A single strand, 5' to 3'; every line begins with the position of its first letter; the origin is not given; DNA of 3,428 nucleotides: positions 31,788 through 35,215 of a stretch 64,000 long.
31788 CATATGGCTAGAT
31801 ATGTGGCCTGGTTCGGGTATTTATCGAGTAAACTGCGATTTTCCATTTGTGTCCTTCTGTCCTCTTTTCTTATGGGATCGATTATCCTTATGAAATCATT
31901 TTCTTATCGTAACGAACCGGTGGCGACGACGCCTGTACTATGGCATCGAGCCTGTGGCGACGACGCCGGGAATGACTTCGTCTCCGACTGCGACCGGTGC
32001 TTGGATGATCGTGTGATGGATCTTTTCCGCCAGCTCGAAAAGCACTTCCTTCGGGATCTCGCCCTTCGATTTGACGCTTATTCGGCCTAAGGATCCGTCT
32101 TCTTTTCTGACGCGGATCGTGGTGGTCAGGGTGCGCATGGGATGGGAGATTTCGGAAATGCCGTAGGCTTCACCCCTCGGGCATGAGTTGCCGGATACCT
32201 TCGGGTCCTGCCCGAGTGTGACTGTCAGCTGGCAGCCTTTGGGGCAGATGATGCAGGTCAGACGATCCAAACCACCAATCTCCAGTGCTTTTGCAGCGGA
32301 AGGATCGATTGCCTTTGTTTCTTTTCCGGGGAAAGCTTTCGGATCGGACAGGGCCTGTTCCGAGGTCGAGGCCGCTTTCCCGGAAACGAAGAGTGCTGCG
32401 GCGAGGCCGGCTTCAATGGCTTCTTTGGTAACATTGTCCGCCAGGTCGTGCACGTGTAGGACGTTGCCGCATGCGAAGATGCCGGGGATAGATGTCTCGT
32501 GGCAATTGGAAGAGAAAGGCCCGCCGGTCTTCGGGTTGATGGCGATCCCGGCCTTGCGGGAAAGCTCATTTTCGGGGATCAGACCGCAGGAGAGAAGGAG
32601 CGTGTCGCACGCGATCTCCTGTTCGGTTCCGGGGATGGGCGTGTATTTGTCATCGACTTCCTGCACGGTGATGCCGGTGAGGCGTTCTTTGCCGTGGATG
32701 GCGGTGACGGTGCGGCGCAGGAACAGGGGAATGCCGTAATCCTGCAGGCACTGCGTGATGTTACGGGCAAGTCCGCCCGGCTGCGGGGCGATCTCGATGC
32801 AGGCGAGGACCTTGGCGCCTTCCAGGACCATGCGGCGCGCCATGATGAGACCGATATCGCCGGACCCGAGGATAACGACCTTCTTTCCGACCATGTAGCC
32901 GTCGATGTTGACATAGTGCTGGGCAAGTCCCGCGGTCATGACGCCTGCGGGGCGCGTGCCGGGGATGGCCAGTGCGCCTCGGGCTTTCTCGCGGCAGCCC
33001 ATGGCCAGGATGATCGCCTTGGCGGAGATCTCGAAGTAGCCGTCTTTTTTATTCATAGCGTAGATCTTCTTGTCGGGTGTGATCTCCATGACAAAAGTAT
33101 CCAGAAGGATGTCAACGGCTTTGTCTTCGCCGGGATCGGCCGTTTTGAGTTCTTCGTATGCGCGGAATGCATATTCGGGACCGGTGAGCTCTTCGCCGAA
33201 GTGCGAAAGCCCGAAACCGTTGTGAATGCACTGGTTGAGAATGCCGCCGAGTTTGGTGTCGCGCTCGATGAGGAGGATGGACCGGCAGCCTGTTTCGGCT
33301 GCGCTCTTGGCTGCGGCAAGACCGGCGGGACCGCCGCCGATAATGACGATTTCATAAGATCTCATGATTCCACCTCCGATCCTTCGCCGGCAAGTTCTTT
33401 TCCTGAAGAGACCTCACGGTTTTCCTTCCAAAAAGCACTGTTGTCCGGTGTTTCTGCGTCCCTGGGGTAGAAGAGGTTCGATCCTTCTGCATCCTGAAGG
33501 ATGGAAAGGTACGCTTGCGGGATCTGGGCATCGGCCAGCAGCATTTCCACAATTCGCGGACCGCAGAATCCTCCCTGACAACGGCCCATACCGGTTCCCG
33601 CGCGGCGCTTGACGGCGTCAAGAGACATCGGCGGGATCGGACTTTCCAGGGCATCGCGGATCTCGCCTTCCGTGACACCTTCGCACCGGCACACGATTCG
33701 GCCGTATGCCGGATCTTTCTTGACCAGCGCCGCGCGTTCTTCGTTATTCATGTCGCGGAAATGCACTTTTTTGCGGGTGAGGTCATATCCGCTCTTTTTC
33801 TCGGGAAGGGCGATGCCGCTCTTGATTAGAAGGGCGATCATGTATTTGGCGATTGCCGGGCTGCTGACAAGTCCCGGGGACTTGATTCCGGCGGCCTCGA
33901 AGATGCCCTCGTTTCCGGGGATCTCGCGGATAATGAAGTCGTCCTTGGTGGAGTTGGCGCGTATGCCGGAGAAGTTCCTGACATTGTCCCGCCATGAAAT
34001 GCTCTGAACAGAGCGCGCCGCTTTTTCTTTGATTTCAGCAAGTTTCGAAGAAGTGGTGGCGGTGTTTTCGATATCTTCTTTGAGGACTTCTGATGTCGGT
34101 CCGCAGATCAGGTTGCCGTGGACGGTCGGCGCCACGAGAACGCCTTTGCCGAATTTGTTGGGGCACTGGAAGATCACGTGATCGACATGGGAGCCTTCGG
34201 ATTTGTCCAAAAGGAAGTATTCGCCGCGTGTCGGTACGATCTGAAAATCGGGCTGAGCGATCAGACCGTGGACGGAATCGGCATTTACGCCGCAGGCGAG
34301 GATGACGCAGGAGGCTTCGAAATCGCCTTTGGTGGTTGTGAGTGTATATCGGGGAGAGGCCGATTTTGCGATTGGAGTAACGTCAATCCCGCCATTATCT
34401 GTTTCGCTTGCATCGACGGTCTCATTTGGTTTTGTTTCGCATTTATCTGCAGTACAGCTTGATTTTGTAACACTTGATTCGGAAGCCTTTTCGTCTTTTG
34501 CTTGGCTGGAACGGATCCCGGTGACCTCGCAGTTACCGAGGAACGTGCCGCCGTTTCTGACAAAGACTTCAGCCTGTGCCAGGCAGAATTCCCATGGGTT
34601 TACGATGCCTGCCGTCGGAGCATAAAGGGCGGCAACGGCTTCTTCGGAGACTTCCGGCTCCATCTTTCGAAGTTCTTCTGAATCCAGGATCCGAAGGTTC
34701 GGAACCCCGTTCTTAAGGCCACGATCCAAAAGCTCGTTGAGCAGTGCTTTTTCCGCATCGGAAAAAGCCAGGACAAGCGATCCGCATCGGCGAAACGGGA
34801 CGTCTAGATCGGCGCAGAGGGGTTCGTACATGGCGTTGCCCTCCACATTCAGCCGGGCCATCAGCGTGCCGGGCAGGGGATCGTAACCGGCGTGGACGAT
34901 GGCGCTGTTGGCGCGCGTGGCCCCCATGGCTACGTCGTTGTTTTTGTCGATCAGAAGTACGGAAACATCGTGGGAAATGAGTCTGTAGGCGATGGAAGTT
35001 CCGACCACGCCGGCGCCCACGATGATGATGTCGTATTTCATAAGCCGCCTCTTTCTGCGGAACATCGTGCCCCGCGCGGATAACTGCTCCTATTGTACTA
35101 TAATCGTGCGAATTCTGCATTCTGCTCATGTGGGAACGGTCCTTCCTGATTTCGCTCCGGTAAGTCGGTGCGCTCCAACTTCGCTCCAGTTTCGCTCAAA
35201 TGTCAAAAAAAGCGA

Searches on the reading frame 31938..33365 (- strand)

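Call 78: search_protein_families(library=pfam, proteins=[window:31938-33365:-], max_evalue=0.00001)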
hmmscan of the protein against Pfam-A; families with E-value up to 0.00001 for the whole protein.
window:31938-33365:- (475 aa): 8 families
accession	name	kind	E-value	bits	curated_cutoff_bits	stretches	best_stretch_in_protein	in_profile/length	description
PF07992.20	Pyr_redox_2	-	1.6e-32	113.5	26.1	1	4-315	1-290/291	Pyridine nucleotide-disulphide oxidoreductase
PF07892.16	DUF1667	-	1.5e-19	70.2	27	1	396-472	1-75/82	Protein of unknown function (DUF1667)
PF13738.12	Pyr_redox_3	-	1.8e-12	47.6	30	1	7-300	1-305/305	Pyridine nucleotide-disulphide oxidoreductase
PF13450.12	NAD_binding_8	-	1.3e-10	41.8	21.9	1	8-50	1-42/68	NAD(P)-binding Rossmann-like domain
PF00070.33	Pyr_redox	-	1.4e-10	41.9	22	0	162-235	1-80/82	Pyridine nucleotide-disulphide oxidoreductase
PF12831.13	FAD_oxidored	-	5e-09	36.4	27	1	5-44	1-39/416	FAD dependent oxidoreductase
PF03486.20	HI0933_like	-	9.2e-08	32.3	50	0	5-40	2-36/244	HI0933-like protein Rossmann domain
PF00890.30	FAD_binding_2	-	1e-06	28.7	20.4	0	6-41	2-36/414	FAD binding domain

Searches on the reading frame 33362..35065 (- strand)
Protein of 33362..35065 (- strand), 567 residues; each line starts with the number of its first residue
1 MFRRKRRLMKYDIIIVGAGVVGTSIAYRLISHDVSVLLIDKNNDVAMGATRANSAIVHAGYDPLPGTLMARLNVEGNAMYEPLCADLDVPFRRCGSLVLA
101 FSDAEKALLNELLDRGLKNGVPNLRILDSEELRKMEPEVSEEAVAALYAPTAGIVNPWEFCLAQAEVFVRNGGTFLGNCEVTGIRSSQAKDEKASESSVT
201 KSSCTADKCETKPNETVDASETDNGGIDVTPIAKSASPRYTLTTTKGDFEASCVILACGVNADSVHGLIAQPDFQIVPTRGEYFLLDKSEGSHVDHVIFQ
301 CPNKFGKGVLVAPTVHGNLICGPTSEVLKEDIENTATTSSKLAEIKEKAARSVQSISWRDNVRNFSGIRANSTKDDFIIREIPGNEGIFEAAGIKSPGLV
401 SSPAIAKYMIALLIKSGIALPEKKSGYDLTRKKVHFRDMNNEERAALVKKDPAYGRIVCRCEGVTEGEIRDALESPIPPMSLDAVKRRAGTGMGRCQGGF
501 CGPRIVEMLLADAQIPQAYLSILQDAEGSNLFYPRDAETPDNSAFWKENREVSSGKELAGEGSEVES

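Call 78: search_protein_families(library=pfam, proteins=[window:33362-35065:-], max_evalue=0.00001)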
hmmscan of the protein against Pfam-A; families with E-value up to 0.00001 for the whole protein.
window:33362-35065:- (567 aa): 3 families
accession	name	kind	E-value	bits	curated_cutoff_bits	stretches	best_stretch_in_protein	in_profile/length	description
PF01266.30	DAO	-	3.8e-70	237.6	27.9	1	12-411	1-352/353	FAD dependent oxidoreductase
PF04324.20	Fer2_BFD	-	6.3e-12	46.1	26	1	457-509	1-48/50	BFD-like [2Fe-2S] binding domain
PF13450.12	NAD_binding_8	-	6.1e-06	26.9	21.9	0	15-50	1-36/68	NAD(P)-binding Rossmann-like domain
